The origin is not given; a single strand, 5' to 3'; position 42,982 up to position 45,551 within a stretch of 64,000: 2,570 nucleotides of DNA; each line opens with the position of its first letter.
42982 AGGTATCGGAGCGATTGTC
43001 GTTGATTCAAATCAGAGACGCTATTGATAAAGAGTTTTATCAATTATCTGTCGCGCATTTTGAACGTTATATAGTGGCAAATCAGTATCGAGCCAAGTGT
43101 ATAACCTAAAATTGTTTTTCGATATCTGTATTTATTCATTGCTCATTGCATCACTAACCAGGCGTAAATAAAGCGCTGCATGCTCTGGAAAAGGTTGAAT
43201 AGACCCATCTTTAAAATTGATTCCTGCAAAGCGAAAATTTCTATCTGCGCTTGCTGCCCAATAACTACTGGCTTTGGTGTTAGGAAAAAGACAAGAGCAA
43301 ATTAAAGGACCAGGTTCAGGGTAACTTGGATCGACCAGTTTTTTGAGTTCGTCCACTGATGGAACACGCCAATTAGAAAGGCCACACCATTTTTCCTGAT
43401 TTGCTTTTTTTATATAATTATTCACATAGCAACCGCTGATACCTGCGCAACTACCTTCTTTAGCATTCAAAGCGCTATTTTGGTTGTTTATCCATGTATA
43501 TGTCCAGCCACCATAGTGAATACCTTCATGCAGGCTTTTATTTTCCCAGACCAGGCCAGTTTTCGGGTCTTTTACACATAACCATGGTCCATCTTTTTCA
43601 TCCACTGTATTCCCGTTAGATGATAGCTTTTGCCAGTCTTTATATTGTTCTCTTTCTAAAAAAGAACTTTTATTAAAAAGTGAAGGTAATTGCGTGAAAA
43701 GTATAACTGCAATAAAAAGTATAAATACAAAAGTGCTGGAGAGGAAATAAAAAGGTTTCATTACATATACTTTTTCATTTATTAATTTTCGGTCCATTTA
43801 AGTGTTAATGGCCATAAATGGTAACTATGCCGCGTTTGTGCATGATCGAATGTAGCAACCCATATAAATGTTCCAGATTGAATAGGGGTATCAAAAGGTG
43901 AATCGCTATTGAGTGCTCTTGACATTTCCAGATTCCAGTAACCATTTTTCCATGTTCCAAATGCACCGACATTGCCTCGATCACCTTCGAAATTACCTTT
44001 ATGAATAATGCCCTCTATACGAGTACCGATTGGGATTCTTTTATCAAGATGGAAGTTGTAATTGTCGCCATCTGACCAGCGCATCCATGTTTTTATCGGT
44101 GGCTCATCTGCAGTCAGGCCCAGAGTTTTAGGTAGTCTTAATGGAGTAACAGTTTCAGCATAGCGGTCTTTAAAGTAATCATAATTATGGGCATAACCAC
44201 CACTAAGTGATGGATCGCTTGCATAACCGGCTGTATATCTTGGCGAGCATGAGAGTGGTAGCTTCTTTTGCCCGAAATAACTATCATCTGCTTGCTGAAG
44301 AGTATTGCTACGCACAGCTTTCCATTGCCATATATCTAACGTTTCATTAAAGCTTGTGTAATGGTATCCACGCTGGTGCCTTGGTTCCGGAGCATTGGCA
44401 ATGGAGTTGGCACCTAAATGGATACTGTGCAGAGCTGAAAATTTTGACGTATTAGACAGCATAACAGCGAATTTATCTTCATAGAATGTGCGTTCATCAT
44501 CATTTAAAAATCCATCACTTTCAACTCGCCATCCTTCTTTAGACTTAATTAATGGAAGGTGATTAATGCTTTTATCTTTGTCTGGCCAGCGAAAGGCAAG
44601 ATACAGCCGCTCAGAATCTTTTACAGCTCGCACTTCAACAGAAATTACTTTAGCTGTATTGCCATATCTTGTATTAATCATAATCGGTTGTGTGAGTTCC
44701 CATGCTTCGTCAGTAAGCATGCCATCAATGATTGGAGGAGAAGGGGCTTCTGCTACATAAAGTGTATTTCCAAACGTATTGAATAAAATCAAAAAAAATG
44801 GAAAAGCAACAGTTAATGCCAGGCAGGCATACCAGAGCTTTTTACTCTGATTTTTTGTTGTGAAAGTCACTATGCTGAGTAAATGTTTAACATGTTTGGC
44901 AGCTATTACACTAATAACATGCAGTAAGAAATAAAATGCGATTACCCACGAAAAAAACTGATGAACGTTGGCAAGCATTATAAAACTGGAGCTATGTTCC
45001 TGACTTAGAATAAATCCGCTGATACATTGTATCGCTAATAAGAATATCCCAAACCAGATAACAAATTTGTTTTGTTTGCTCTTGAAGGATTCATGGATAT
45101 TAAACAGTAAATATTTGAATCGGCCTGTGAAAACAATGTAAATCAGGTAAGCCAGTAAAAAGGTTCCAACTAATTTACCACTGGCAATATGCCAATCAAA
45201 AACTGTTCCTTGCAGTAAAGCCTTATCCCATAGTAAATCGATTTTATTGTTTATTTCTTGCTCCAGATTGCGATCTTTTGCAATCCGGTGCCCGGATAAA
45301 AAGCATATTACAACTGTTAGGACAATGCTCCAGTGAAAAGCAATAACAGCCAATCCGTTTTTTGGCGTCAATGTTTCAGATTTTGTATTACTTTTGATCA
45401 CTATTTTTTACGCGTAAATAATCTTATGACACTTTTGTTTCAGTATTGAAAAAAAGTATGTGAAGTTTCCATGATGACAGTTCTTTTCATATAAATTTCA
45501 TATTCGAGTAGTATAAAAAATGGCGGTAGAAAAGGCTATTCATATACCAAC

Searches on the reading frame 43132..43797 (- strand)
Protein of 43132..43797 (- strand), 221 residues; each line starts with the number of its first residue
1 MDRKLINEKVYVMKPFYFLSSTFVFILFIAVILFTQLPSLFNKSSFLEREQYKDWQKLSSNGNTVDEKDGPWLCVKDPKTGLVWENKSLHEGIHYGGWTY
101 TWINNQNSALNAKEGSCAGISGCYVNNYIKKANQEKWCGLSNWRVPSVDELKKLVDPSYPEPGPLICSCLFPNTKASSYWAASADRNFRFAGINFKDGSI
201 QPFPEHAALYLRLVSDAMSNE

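Call 63: search_protein_families(library=pfam, proteins=[window:43132-43797:-], max_evalue=0.1)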
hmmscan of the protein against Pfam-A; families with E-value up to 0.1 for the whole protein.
window:43132-43797:- (221 aa): 1 family
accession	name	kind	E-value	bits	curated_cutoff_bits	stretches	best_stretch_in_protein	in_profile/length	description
PF07603.17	Lcl_C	-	2.2e-19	70.3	34.9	1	74-214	2-116/117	Lcl C-terminal domain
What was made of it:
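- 43132..43797 (-): Lcl_C (DUF1566) protein, 221 aa, with an N-terminal membrane anchor. It overlaps the upstream gene by 16 nt, so the two are probably translationally coupled. PF07603 scores 70.3 bits (call 63).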

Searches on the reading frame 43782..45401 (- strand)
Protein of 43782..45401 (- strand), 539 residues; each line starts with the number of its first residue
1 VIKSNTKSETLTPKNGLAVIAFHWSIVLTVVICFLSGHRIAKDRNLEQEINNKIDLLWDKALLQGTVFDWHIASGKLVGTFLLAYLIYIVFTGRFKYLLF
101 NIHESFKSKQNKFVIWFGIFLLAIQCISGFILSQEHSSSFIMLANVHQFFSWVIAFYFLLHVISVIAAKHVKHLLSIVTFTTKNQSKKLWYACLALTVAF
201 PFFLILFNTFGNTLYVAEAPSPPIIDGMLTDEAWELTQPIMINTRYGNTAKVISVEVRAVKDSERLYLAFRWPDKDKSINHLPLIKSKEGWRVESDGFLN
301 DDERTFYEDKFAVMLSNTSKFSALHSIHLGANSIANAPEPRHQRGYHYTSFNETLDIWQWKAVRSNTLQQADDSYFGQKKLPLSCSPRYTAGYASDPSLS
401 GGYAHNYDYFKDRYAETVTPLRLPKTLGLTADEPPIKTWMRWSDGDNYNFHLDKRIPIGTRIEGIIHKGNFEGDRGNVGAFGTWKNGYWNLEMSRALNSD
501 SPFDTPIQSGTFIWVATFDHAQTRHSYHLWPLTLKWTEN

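Call 24: search_protein_families(library=ncbifam, proteins=[window:43782-45401:-], max_evalue=1)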
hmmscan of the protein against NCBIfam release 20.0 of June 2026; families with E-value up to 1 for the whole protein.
window:43782-45401:- (539 aa): 2 families
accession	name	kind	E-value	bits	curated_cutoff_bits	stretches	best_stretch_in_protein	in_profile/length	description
TIGR03477.1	DMSO_red_II_gam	subfamily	0.039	13.3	169.85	0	249-278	43-72/206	DMSO reductase family type II enzyme, heme b subunit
NF040508.1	LVIS_2131_fam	hypoth_equivalog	0.57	10.1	100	1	149-207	7-62/202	LVIS_2131 family protein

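Call 63: search_protein_families(library=pfam, proteins=[window:43782-45401:-], max_evalue=0.1)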
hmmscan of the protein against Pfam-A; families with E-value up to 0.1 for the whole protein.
window:43782-45401:- (539 aa): 2 families
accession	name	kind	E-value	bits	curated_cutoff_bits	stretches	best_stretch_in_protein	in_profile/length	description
PF09459.16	EB_dh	-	1.8e-37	130.1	33.3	1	248-528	25-234/236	Ethylbenzene dehydrogenase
PF01292.26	Ni_hydr_CYTB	-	3e-11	43.8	30.1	1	17-178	4-177/179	Prokaryotic cytochrome b561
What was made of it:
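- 43782..45401 (-): Fusion of cytochrome b (Ni_hydr_CYTB) with an EB_dh (DOMON-like haem) domain, 539 aa. It has 5 predicted TM helices, is transcribed divergently from the enzyme gene, and is a putative transmembrane electron conduit. PF01292 scores 43.8 bits and PF09459 scores 130 bits (call 63).
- Closest known: Exosortase / PEP-CTERM-type sorting systems. Different: The multi-TM partner of the mini-exosortase matches no Pfam or NCBIfam family (calls 24, 63).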
